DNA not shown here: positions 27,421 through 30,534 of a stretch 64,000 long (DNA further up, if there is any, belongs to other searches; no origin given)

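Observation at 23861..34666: Second tightly coupled operon: CN-hydrolase, 1096-aa TPR/FG-GAP protein, membrane pentaheme cytochrome-TPR, CRTAC1, secreted TPR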

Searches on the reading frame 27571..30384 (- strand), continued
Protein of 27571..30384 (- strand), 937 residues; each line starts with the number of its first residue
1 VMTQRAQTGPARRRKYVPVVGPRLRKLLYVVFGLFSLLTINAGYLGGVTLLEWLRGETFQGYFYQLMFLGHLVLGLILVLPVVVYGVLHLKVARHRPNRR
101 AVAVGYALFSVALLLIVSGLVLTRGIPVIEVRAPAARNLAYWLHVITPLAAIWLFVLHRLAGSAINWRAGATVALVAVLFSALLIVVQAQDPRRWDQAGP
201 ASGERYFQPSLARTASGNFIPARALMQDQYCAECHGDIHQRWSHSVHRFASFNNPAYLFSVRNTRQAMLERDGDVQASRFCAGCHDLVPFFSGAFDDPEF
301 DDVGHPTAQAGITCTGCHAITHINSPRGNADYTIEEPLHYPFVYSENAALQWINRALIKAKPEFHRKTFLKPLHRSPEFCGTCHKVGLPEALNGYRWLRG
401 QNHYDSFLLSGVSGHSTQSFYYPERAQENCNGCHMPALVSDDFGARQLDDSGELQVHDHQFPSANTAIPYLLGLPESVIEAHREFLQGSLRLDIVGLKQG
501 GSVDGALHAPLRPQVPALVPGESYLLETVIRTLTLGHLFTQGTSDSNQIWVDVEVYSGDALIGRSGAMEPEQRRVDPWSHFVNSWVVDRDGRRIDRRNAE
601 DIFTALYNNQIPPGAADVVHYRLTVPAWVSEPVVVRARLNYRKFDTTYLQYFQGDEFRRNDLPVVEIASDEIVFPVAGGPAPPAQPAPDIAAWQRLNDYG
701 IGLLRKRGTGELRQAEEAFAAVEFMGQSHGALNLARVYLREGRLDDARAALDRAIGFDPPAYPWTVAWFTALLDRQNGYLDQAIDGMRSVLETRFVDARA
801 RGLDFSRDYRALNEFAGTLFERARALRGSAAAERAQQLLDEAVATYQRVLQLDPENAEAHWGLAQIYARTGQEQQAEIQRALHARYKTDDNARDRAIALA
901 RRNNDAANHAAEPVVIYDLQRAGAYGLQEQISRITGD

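Call 20: find_related_loci(query=A1, collection=genome_contigs, flank=10000)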
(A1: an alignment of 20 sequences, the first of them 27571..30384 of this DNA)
Query A1 (937 aa) in genome_contigs; peptide patterns used: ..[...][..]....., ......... (x = any residue, [..] = any of these).
600 stretches matched a pattern (row limit reached: there are more); 597 encode a relative of the query (tblastn E <= 1e-3); the best 80 are kept; 80 distinct loci.
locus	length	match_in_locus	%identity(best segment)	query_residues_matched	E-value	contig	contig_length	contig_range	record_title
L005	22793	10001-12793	81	1-934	0e+0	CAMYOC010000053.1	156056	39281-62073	MAG: uncultured Gammaproteobacteria bacterium isolate FCS_Gamma_003 genome assembly, contig: scaffold_86, whole genome s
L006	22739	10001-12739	65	7-921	0e+0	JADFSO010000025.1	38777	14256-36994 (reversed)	MAG: Proteobacteria bacterium isolate B92T3L11 B92T3L11_NODE668, whole genome shotgun sequence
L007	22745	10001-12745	64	13-927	0e+0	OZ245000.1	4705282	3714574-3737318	MAG: Candidatus Rariloculaceae bacterium isolate 04f5adf3-adc5-4b11-a252-46a7a8cc0e04 genome assembly, chromosome: 1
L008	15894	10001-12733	67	14-928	0e+0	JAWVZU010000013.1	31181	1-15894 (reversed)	MAG: Lysobacterales bacterium isolate HN14.bin.37 k141_1475333_length_31181_cov_9.2821, whole genome shotgun sequence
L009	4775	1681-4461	63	3-924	0e+0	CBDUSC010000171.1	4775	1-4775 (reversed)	MAG TPA_asm: uncultured bacterium isolate SRR21487741_binner13_Refined_76 genome assembly, contig: ERZ25074850.14249, wh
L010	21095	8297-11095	64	1-935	0e+0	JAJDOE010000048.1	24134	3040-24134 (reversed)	MAG: Gammaproteobacteria bacterium isolate MASabin.4 k141_1701295, whole genome shotgun sequence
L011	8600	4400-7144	63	13-929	0e+0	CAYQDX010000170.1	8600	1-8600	MAG TPA_asm: uncultured Ectothiorhodospiraceae bacterium isolate SRP214966_co3_379 genome assembly, contig: NODE_14387_l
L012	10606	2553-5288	66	4-919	0e+0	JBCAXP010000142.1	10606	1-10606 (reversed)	MAG: Pseudomonadota bacterium isolate J06555_7 NODE_142_length_10606_cov_4.715927, whole genome shotgun sequence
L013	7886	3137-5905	62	12-928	0e+0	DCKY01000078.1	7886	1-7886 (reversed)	MAG TPA_asm: Planctomycetes bacterium UBA1662 UBA1662_contig_118763, whole genome shotgun sequence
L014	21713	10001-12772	68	4-926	0e+0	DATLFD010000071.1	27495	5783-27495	MAG TPA_asm: Gammaproteobacteria bacterium isolate SMAG_U14393 k141_1696811, whole genome shotgun sequence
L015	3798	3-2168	82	213-934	0e+0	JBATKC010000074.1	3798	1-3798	MAG: Gammaproteobacteria bacterium isolate MFD10235_ilm_asm_bin5 k127_74801, whole genome shotgun sequence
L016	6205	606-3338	63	16-927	0e+0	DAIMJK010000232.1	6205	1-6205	MAG TPA_asm: Lysobacterales bacterium isolate CTOTU7381 NODE_19932_length_6205_cov_4.556585, whole genome shotgun sequen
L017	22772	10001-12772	63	11-927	0e+0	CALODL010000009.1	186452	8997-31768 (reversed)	MAG: uncultured Planctomycetota bacterium isolate LOGT_bin.0161 genome assembly, contig: contig_46568, whole genome shot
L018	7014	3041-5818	62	6-928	0e+0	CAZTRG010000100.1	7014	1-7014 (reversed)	MAG TPA_asm: uncultured Planctomycetia bacterium isolate SRP092796_co2_597 genome assembly, contig: k141_7270340, whole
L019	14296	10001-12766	60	10-927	0e+0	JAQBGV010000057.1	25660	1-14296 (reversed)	MAG: Planctomycetota bacterium isolate MAG_451_bin-10 451_bin-10_ctg-057, whole genome shotgun sequence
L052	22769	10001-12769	58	13-935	0e+0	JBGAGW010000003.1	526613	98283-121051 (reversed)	MAG: Limisphaerales bacterium isolate MAG_MBR_H125.2 MBRH125-2_opera_contig_104, whole genome shotgun sequence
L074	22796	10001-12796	57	8-927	0e+0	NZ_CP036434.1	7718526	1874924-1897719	Saltatorellus ferox strain Poly30 chromosome, complete genome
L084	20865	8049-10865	57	1-921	0e+0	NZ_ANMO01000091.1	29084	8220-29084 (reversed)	Rhodopirellula europaea 6C c6C0091, whole genome shotgun sequence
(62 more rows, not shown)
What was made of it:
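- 27571..30384 (-): 937-aa membrane cytochrome: 5 TM helices, pentahaem c domain, beta-sandwich and TPR. At least 597 species-representative genomes encode a relative (call 20).
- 28345..28929 (-): Novel beta-sandwich domain (residues about 486-680) with loops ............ and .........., and conserved His537 (100%) and His620 (99%). LY[NSD][NH]QIPPG was picked as one of the two most conserved stretches (call 20).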

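Call 37: predict_structure(alignment_id=A1)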
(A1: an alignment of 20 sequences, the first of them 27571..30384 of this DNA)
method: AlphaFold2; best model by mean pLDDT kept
length: 937 residues; sequences in the alignment: 20
mean_pLDDT: 62.5   pTM: 0.55
mean pLDDT of the five models: 62.5, 61.4, 60.2, 59.9, 58.8
residues with pLDDT >= 90: 189; 70-90: 182; 50-70: 212; < 50: 354
segments of 3 or more residues with pLDDT < 50: 1-17, 124-134, 159-161, 163-165, 191-265, 267-414, 428-450, 452-465, 535-545, 584-613, 906-912, 930-937
pLDDT, mean of each block of 10 residues (from residue 1): 36 44 67 71 69 55 59 68 68 59 66 69 47 54 65 57 53 69 66 39 40 41 38 35 38 39 46 39 33 40 40 31 28 28 38 39 29 25 27 31 34 56 57 36 38 40 47 56 62 90 83 90 92 52 53 92 89 79 49 34 33 67 93 93 65 63 80 91 80 89 74 88 92 92 94 93 93 95 97 90 80 95 86 93 95 78 96 96 76 60 52 73 74 32
secondary structure, 60 per line:
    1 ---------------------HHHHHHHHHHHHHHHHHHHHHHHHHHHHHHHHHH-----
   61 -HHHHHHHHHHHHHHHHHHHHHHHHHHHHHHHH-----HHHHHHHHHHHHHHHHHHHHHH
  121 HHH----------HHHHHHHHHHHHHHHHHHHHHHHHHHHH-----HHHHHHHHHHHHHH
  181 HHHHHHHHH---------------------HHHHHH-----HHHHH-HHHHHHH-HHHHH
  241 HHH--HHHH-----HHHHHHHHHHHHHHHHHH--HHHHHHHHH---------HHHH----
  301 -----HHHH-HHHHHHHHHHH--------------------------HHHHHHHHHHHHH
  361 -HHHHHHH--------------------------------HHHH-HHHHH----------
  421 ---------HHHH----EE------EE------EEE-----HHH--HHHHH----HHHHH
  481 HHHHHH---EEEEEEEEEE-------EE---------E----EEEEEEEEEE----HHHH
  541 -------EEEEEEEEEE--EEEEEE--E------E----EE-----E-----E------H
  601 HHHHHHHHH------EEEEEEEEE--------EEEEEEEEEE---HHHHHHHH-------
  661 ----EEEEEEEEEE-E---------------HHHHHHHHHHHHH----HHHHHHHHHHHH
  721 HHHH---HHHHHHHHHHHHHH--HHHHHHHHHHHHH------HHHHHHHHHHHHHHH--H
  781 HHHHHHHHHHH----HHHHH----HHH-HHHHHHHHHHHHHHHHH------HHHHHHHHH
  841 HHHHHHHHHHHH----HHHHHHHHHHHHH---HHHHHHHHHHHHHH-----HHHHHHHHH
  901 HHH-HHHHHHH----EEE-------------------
elements in order (helices of 4 or more, strands of 3 or more residues): H22-55 H62-93 H99-123 H134-161 H167-189 H211-216 H222-226 H228-234 H236-243 H246-249 H255-272 H275-283 H293-296 H306-309 H311-321 H348-360 H362-368 H401-404 H406-410 H430-433 E454-456 H467-471 H476-486 E490-499 E523-532 H537-540 E548-557 E560-565 H600-609 E616-624 E633-642 H646-653 E665-674 H692-704 H709-724 H728-741 H744-756 H763-777 H780-791 H796-800 H809-825 H832-852 H857-869 H873-886 H892-903 H905-911 E916-918
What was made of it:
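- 29818..30321 (-): N-terminal 5-TM domain (residues 22-189) with His71 and His89 on TM2 and His144 and His158 on TM4. Inferred to bind two b-type haems. Helices 22-55, 62-93, 99-123, 134-161 and 167-189 in the model (call 37).
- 28345..28929 (-): Strands 490-674 with pLDDT about 90 in the core and below 50 in loops 535-545 and 584-613 (call 37).
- The haem domain was modelled poorly (pLDDT below 50, call 37), so haem packing and ligand assignment could not be checked. This protein also has a beta-sandwich after the haems (call 37).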

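Call 47: fold_search(model_id=the predicted structure, library=pdb)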
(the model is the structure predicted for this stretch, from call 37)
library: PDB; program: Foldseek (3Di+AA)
matches with E <= 10: 1287; with E <= 0.001: 68
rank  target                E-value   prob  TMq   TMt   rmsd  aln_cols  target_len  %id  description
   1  6eou                  1.2e-05  1.00  0.15  0.35   8.4       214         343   22  O-GlcNAc transferase TPR domain with the intellectual disability associated mutation L254F (released 2018-05-09)
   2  8chy                  2.2e-05  1.00  0.14  0.37  14.4       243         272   19  Crystal structure of an 8-repeat consensus TPR superhelix with Zinc. (released 2024-02-21)
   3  9qhb                  3.2e-05  1.00  0.14  0.39   8.3       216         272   19  Crystal structure of 16-repeat CTPR protein with eliminated coordination sites (released 2025-10-22)
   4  1w3b_A                3.8e-05  1.00  0.15  0.33  10.7       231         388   22  The superhelical TPR domain of O-linked GlcNAc transferase reveals structural similarities to importin alpha. (released 2004-09-09)
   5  8dtg_A                4.2e-05  1.00  0.15  0.17  11.4       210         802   15  Cryo-EM structure of Arabidopsis SPY alternative conformation 1 (released 2023-03-08)
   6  7ntf_A                4.8e-05  1.00  0.15  0.15  11.9       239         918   22  Cryo-EM structure of unliganded O-GlcNAc transferase (released 2021-11-17)
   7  9qhc_A                4.8e-05  1.00  0.15  0.39  13.6       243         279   18  Crystal structure of 8-repeat CTPR protein with eliminated coordination sites (released 2025-10-22)
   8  1w3b_B                5.2e-05  1.00  0.14  0.31  14.0       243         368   18  The superhelical TPR domain of O-linked GlcNAc transferase reveals structural similarities to importin alpha. (released 2004-09-09)
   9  3ash_A                8.5e-05  1.00  0.16  0.71   4.4       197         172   20  MamA D159K mutant 1 (released 2011-07-20)
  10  3as5_A                1.2e-04  1.00  0.15  0.64   4.6       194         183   20  MamA AMB-1 P212121 (released 2011-07-20)
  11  3hym_B                1.4e-04  1.00  0.17  0.49   4.8       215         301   19  Insights into Anaphase Promoting Complex TPR subdomain assembly from a CDC26-APC6 structure (released 2009-08-11)
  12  6c6k_B                1.4e-04  1.00  0.16  0.30  10.7       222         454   15  Structural basis for preferential recognition of cap 0 RNA by a human IFIT1-IFIT3 protein complex (released 2018-04-04)
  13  7yea_A                1.7e-04  1.00  0.14  0.13  13.2       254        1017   21  Human O-GlcNAc transferase Dimer (released 2023-07-12)
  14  7obi_B                1.7e-04  1.00  0.13  0.86   2.8       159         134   23  Consensus tetratricopeptide repeat protein type RV4 (released 2022-02-23)
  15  8dtg_B                1.9e-04  1.00  0.15  0.19  12.5       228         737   17  Cryo-EM structure of Arabidopsis SPY alternative conformation 1 (released 2023-03-08)
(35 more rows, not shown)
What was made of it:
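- On Pentahaem PHC / ExtKL family: The haem-domain model was too poor for fold comparison (calls 37, 47).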
